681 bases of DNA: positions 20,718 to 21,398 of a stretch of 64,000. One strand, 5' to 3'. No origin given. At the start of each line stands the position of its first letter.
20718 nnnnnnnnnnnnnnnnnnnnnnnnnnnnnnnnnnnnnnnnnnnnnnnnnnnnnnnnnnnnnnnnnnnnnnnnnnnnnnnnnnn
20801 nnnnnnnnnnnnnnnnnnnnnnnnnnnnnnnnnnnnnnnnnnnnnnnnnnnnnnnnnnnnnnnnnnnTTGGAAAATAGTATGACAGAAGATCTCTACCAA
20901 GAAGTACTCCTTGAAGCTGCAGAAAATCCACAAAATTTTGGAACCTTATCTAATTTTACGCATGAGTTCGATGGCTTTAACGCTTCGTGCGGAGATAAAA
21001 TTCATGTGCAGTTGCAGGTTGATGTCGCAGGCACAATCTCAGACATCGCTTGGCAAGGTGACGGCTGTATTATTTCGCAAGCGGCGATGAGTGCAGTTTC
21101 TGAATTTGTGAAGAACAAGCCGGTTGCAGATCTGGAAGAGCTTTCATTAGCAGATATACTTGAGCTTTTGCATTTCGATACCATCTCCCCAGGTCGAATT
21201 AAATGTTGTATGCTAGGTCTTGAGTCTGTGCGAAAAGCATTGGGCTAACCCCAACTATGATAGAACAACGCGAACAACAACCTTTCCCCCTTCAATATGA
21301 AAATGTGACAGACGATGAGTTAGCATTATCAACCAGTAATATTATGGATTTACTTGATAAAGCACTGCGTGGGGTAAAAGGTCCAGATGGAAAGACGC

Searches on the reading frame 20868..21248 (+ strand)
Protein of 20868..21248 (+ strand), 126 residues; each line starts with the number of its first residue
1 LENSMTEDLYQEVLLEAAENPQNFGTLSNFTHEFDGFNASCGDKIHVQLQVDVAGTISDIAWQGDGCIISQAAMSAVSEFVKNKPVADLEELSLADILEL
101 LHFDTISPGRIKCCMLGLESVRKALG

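Call 3: search_protein_families(library=pfam, proteins=[window:20868-21248:+], max_evalue=0.01)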
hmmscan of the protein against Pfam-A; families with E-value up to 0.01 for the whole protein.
window:20868-21248:+ (126 aa): 1 family
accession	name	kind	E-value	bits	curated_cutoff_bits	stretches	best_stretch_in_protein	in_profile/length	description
PF01592.21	NifU_N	-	2.3e-19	70.2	22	1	10-125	2-117/127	NifU-like N terminal domain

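Call 4: search_protein_families(library=ncbifam, proteins=[window:20868-21248:+], max_evalue=0.01)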
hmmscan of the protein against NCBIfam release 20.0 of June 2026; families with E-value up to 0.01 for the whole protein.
window:20868-21248:+ (126 aa): 4 families
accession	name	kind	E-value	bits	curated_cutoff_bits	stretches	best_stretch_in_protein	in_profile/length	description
TIGR01994.1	SUF_scaf_2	equivalog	1.4e-20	73.7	92.5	1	7-92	2-86/137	Fe-S cluster assembly sulfur transfer protein SufU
TIGR03419.1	NifU_clost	equivalog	1.1e-13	51.7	187.9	1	10-125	1-113/121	Fe-S cluster assembly scaffold protein NifU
TIGR01999.1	iscU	equivalog_domain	5.2e-13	49.2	192.4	1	10-125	1-116/124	Fe-S cluster assembly scaffold IscU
TIGR02000.1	NifU_proper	equivalog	1.7e-10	40.8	273.3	1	10-124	4-117/290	Fe-S cluster assembly protein NifU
